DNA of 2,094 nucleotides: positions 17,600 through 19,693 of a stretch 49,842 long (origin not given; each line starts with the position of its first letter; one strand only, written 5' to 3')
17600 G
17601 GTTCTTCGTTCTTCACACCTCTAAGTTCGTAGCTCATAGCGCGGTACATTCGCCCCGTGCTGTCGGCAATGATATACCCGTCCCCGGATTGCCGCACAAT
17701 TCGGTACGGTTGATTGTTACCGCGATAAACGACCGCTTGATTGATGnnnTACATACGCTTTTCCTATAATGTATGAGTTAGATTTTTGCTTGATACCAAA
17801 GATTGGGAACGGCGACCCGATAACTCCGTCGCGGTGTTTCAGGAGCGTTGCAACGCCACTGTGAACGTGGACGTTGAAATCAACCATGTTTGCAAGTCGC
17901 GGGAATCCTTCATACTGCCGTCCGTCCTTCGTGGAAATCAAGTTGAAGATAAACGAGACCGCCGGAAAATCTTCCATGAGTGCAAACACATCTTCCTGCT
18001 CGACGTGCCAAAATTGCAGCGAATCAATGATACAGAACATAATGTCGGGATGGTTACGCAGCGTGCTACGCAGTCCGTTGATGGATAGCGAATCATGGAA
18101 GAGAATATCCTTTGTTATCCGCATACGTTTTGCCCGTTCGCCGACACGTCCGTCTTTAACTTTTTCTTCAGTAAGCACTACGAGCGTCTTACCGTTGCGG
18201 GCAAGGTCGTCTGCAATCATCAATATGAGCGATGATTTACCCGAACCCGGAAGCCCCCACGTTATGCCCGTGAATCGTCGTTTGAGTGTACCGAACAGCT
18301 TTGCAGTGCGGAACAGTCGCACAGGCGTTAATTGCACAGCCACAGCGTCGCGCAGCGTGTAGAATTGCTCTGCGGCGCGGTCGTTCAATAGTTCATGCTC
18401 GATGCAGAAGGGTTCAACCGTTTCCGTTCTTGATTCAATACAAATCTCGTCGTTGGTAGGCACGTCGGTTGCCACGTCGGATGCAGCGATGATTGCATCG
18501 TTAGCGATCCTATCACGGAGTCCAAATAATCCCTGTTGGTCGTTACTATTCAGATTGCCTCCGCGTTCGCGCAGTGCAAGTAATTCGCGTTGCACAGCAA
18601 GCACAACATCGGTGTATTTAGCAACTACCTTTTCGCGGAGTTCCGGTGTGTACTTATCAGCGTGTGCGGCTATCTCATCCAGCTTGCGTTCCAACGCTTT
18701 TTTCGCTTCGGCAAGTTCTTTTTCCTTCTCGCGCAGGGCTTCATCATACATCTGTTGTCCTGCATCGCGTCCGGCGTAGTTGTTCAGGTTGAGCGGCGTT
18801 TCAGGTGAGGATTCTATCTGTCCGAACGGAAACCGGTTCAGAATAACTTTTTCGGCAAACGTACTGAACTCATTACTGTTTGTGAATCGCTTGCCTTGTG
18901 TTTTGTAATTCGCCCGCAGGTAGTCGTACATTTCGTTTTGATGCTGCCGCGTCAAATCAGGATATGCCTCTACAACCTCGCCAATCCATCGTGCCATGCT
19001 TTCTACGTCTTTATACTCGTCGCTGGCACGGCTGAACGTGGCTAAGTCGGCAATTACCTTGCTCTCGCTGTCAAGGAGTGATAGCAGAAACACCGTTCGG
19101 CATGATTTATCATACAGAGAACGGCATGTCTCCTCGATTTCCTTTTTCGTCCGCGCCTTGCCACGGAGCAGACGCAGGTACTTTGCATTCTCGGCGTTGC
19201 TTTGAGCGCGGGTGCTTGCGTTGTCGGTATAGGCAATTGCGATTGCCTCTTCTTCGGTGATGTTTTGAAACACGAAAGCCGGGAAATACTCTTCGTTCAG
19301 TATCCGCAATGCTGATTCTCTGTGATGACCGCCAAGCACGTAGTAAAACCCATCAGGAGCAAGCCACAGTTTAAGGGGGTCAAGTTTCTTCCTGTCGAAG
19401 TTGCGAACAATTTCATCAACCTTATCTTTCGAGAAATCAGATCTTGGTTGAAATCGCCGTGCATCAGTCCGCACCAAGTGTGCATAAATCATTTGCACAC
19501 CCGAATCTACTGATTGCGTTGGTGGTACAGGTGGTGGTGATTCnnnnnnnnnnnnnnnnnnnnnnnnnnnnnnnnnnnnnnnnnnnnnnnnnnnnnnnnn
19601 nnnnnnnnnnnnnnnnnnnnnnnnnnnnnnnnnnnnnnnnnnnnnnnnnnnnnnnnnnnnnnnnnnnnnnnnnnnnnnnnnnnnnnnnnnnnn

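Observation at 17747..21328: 1193-aa fusion of a ParB/Srx-like domain with a RecA/DnaB-like ATPase inside the late operon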

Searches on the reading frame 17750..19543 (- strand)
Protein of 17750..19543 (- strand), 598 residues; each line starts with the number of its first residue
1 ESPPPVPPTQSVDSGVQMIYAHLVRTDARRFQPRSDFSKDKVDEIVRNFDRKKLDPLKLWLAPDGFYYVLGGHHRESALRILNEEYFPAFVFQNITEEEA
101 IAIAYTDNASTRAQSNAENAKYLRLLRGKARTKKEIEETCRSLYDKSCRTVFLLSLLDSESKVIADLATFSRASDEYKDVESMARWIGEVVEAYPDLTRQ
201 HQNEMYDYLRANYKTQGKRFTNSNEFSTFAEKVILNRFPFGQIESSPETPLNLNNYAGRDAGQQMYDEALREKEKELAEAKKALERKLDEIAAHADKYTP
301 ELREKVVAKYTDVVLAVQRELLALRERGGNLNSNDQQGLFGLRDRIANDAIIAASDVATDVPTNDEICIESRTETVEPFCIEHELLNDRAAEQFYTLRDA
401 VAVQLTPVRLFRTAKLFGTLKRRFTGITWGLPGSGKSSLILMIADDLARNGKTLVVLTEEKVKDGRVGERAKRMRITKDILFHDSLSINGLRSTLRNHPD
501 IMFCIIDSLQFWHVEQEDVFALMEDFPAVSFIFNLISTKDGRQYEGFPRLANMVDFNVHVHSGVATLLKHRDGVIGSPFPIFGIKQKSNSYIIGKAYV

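Call 93: predict_structure(alignment_id=A4)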
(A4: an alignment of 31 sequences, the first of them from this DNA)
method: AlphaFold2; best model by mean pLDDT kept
length: 598 residues; sequences in the alignment: 31
mean_pLDDT: 85.8   pTM: 0.51
mean pLDDT of the five models: 85.8, 84.8, 84.7, 84.3, 84.2
residues with pLDDT >= 90: 432; 70-90: 65; 50-70: 20; < 50: 81
segments of 3 or more residues with pLDDT < 50: 7-12, 332-346, 348-390, 585-598
pLDDT, mean of each block of 10 residues (from residue 1): 48 77 96 89 96 95 97 96 97 96 89 90 96 97 95 98 97 95 98 97 97 74 94 92 86 79 77 93 96 94 94 94 81 45 45 41 36 37 43 83 95 96 97 97 97 97 96 94 97 98 97 95 97 94 88 96 97 93 56 42
secondary structure, 60 per line:
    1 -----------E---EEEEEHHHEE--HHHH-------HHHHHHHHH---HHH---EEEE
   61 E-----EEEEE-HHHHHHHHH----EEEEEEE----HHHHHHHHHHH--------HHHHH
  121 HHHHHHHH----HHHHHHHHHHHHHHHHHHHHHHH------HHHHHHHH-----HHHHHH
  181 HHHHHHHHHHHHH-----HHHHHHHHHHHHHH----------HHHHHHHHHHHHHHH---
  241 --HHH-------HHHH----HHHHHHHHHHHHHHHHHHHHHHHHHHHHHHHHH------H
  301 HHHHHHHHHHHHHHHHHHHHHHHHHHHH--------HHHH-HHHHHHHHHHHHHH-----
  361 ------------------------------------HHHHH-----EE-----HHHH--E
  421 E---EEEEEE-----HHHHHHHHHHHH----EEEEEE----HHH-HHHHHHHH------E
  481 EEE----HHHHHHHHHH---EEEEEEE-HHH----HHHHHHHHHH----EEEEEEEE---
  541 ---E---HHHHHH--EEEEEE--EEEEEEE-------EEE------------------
elements in order: E16-20 H28-31 H39-47 E57-61 E67-71 H73-81 E86-92 H97-107 H116-128 H133-155 H162-169 H175-193 H199-212 H223-237 H253-256 H261-293 H300-328 H337-340 H342-355 H397-401 H414-417 E425-430 H436-447 E452-457 H466-473 E480-483 H488-497 E501-507 H516-525 E530-537 H548-553 E556-561 E564-570 E578-580
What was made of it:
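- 18554..18778 (-): aa 851-925: two long antiparallel helices (aa 856-888 and 895-923), a coiled-coil hairpin and candidate dimerisation element. call 93 (pLDDT above 90)
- On Beta-clamp-binding proteins (QL[S/D]LF motif): Q931-Q-G-L-F935 lies in a linker with pLDDT below 50 (call 93).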

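Call 95: fold_search(model_id=the predicted structure, library=pdb)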
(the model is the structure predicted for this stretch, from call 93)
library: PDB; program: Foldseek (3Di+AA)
matches with E <= 10: 1590; with E <= 0.001: 541
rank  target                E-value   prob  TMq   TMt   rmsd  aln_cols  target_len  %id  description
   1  8rxc_C                5.5e-08  1.00  0.27  0.40   3.0       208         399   19  RadA helicase from Streptococcus pneumoniae coordinating dsDNA (released 2024-10-30)
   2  7ol9_B                8.4e-08  1.00  0.16  0.42  14.3       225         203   20  Crystal structure of C-terminally truncated Bacillus subtilis nucleoid occlusion protein (Noc) complexed to the Noc-bi (released 2022-03-09)
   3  8rxc_A                9.3e-08  1.00  0.27  0.40   2.8       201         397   19  RadA helicase from Streptococcus pneumoniae coordinating dsDNA (released 2024-10-30)
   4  4esv_A                1.1e-07  1.00  0.24  0.33  23.9       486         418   12  A New Twist on the Translocation Mechanism of Helicases from the Structure of DnaB with its Substrates (released 2012-10-24)
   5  4esv_F                2.7e-07  1.00  0.25  0.34  22.1       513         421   12  A New Twist on the Translocation Mechanism of Helicases from the Structure of DnaB with its Substrates (released 2012-10-24)
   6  4esv_D                3.4e-07  1.00  0.24  0.32  25.4       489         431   11  A New Twist on the Translocation Mechanism of Helicases from the Structure of DnaB with its Substrates (released 2012-10-24)
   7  9dls_D                4.7e-07  1.00  0.24  0.31  25.2       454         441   15  Vibrio cholerae DnaB (released 2025-07-16)
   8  9dls_C                4.7e-07  1.00  0.23  0.30  23.1       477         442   12  Vibrio cholerae DnaB (released 2025-07-16)
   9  7ng0                  5.0e-07  1.00  0.16  0.45  14.4       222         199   19  Crystal structure of N- and C-terminally truncated Geobacillus thermoleovorans nucleoid occlusion protein Noc (released 2021-02-17)
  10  4esv_K                5.5e-07  1.00  0.25  0.34  22.8       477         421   12  A New Twist on the Translocation Mechanism of Helicases from the Structure of DnaB with its Substrates (released 2012-10-24)
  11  7qxm_D                5.5e-07  1.00  0.20  0.27  20.8       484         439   15  Crystal structure of the Vibrio cholerae replicative helicase (DnaB) (released 2022-05-25)
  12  7t22_A                6.1e-07  1.00  0.23  0.30  21.1       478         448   15  E. coli DnaB bound to three DnaG C-terminal domains, ssDNA, ADP and AlF4 (released 2023-01-18)
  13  7bnr_A                6.5e-07  1.00  0.15  0.44  14.2       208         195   17  Crystal structure of a ParB Q52A mutant from Myxococcus xanthus bound to CTPyS (released 2021-09-08)
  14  4esv_I                6.5e-07  1.00  0.25  0.35  23.4       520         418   12  A New Twist on the Translocation Mechanism of Helicases from the Structure of DnaB with its Substrates (released 2012-10-24)
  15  4nmn_A                6.5e-07  1.00  0.22  0.30  22.0       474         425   13  Aquifex aeolicus replicative helicase (DnaB) complexed with ADP, at 3.3 resolution (released 2014-01-29)
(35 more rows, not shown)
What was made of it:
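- On ParB/Noc/KorB family (ParB_N, PF02195): A helical domain is present, and Foldseek aligns 208-242 columns to roughly 200-aa ParB/Noc/KorB chains that hold both domains (call 95).
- The ParB/Noc/KorB fold and the DnaB/RadA fold are both DNA-metabolism modules (call 95).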

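Call 104: fold_search(model_id=the predicted structure, library=viral)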
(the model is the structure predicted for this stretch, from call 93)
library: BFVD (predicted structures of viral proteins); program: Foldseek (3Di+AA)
matches with E <= 10: 782; with E <= 0.001: 208
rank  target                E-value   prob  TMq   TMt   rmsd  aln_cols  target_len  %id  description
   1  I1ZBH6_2              6.5e-24  1.00  0.36  0.20  17.5       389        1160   27  (no name in the UniProt tables at hand)
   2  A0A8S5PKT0            1.6e-11  1.00  0.29  0.50  15.6       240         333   18  DnaB-like helicase [Siphoviridae sp. ctcUB23]
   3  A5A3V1                1.2e-09  1.00  0.28  0.22  21.7       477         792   15  (no name in the UniProt tables at hand)
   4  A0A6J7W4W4            2.1e-09  1.00  0.27  0.26   9.6       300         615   15  Primase, C-terminal 2 [uncultured Caudovirales phage]
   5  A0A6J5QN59            4.7e-09  1.00  0.27  0.25  12.5       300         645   18  Primase, C-terminal 2 [uncultured Caudovirales phage]
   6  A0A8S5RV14            1.2e-08  1.00  0.24  0.30  24.7       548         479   10  DNA 5'-3' helicase [Siphoviridae sp. ctHip2]
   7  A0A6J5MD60            1.4e-08  1.00  0.27  0.26   5.3       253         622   14  Archaeal primase DnaG/twinkle, TOPRIM domain [uncultured Caudovirales phage]
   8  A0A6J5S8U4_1          2.3e-08  1.00  0.31  0.14  21.8       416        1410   17  Large polyvalent protein associated domain-containing protein [uncultured Caudovirales phage]
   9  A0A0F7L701            2.5e-08  1.00  0.25  0.19  22.5       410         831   15  Uncharacterized protein [uncultured marine virus]
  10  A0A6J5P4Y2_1          3.9e-08  1.00  0.30  0.18  20.3       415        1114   16  Uncharacterized protein [uncultured Caudovirales phage]
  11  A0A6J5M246            3.9e-08  1.00  0.28  0.31  17.2       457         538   13  ParB/RepB/Spo0J partition protein family [uncultured Caudovirales phage]
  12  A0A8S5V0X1            4.3e-08  1.00  0.23  0.28  23.0       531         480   13  DnaB-like replicative helicase [Siphoviridae sp. ct3r22]
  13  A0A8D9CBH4            4.5e-08  1.00  0.24  0.31  23.8       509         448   12  DNA primase-helicase subunit [uncultured marine phage]
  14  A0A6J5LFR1            4.8e-08  1.00  0.27  0.26   4.6       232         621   16  Prim_Pol domain containing protein [uncultured Caudovirales phage]
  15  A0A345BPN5            6.6e-08  1.00  0.25  0.17   5.5       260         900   15  (no name in the UniProt tables at hand)
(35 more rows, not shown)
